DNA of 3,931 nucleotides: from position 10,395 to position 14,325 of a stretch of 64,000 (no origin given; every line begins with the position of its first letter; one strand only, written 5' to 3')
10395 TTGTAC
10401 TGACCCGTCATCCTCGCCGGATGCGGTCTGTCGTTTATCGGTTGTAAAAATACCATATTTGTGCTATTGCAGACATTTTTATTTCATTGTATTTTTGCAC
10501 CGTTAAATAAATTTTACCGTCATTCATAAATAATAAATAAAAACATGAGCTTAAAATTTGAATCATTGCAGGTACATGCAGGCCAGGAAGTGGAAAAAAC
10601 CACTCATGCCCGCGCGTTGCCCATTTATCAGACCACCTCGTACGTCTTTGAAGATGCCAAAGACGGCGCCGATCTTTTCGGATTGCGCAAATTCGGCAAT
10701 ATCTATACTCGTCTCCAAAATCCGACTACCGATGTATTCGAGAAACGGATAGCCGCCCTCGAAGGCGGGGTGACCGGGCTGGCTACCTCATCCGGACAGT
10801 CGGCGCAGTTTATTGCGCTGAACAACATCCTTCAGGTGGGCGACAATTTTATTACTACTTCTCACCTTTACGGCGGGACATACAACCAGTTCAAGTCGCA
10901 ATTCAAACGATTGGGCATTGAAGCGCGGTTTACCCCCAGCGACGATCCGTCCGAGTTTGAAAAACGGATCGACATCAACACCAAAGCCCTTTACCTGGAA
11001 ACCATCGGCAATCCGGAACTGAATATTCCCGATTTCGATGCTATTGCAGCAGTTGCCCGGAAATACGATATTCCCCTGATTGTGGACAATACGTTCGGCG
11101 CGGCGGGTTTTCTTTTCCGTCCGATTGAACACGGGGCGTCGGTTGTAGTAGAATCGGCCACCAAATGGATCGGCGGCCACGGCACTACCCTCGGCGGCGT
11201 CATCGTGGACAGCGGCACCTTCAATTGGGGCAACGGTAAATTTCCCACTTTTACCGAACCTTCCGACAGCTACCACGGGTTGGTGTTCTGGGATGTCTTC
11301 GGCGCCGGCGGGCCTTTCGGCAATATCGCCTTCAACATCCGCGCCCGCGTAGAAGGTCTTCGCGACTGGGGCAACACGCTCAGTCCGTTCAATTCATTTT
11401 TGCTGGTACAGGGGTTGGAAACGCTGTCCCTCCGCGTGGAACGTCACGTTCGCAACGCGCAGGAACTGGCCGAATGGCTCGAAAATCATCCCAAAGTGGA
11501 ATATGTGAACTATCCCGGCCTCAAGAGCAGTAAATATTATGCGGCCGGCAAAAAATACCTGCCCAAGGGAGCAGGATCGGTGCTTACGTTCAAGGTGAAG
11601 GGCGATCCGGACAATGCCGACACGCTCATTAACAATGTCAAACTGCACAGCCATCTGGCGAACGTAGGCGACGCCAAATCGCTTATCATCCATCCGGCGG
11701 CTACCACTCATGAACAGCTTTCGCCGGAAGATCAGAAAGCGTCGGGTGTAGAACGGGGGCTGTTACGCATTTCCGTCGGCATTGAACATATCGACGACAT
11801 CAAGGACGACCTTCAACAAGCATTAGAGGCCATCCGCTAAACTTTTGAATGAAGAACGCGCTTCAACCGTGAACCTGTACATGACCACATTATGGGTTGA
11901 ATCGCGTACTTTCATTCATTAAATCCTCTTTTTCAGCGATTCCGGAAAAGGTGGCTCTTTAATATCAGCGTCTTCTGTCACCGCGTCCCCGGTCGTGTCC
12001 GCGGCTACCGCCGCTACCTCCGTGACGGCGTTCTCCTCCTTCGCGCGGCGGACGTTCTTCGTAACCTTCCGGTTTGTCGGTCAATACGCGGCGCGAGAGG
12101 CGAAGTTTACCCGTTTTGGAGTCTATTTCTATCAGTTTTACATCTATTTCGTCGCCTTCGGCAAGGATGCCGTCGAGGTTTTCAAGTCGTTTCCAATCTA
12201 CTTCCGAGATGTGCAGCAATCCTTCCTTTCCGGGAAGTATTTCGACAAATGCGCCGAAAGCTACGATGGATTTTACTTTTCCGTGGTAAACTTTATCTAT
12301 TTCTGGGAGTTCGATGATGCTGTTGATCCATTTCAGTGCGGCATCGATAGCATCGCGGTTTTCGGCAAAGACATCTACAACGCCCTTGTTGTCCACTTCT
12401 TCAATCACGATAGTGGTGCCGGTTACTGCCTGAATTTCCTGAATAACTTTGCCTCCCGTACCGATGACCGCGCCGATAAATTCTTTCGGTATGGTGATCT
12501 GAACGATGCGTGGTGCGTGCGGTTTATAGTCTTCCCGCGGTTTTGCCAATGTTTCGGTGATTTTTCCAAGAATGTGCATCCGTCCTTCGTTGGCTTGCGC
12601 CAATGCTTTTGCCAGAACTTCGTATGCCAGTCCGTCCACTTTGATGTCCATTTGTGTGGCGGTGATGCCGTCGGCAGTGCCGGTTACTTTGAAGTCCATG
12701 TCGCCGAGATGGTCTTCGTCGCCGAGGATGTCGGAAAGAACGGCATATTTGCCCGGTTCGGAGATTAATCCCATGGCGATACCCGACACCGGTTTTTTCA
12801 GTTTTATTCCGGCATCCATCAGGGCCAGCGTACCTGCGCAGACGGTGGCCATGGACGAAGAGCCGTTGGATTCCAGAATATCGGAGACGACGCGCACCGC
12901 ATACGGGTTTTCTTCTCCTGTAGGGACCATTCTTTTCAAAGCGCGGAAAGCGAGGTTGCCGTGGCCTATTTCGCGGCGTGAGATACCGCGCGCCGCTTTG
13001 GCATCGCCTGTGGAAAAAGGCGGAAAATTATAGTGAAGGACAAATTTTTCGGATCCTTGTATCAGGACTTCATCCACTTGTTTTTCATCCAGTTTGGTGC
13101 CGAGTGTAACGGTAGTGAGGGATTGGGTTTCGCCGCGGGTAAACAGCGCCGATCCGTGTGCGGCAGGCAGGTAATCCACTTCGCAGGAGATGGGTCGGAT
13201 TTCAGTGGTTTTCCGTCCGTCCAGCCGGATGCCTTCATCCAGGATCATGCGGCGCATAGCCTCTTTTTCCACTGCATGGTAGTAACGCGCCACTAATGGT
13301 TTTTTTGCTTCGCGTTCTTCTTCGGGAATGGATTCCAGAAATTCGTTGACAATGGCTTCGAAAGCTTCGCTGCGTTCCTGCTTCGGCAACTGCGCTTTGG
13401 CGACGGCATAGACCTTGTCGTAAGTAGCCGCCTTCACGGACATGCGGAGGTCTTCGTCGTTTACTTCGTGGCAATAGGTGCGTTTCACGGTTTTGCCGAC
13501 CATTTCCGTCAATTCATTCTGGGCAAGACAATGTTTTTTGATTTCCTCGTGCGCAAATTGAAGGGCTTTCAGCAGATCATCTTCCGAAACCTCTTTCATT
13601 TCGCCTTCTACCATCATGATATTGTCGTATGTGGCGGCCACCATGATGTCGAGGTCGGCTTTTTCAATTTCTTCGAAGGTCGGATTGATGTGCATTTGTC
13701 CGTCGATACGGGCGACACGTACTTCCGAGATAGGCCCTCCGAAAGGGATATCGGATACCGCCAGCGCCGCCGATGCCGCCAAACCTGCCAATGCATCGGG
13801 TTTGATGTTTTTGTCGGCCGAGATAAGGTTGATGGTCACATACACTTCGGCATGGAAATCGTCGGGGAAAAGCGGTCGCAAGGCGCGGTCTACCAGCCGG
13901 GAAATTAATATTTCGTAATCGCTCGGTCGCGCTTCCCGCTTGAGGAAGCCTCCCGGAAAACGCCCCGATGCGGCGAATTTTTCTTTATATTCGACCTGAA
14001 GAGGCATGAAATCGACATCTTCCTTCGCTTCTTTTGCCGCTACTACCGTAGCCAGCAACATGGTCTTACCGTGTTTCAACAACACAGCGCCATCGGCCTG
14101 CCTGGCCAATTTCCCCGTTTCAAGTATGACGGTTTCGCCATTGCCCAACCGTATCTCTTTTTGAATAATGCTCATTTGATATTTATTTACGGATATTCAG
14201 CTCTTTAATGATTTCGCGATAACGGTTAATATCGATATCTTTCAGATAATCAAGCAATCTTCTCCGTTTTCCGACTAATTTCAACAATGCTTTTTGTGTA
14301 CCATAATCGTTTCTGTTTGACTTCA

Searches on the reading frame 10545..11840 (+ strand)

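Call 35: search_protein_families(library=pfam, proteins=[window:10545-11840:+], max_evalue=0.001)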
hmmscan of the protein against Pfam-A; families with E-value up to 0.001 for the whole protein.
window:10545-11840:+ (431 aa): 3 families
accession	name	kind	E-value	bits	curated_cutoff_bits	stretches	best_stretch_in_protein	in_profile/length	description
PF01053.26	Cys_Met_Meta_PP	-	2.3e-132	441.6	27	1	7-428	2-381/381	Cys/Met metabolism PLP-dependent enzyme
PF01041.23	DegT_DnrJ_EryC1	-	2.9e-07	30.5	19.8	1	59-182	23-146/360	DegT/DnrJ/EryC1/StrS aminotransferase family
PF00155.27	Aminotran_1_2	-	0.00016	21.5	19.7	1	62-223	44-235/361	Aminotransferase class I and II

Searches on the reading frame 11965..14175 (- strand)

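Call 35: search_protein_families(library=pfam, proteins=[window:11965-14175:-], max_evalue=0.001)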
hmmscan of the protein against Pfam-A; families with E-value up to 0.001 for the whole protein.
window:11965-14175:- (736 aa): 5 families
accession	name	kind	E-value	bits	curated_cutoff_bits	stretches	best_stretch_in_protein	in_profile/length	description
PF01138.27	RNase_PH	-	6.1e-60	201.8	25.5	2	325-457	1-129/130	3' exoribonuclease family, domain 1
PF03725.20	RNase_PH_C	-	9.9e-22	77.1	20.8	2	147-210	1-66/67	3' exoribonuclease family, domain 2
PF00575.29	S1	-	1.6e-17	64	22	1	624-696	2-74/74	S1 RNA binding domain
PF00013.35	KH_1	-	4.8e-12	45.9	21.5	1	558-618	2-65/66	KH domain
PF03726.19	PNPase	-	5.7e-12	46.4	24.6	1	243-322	2-81/81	Polyribonucleotide nucleotidyltransferase, RNA binding domain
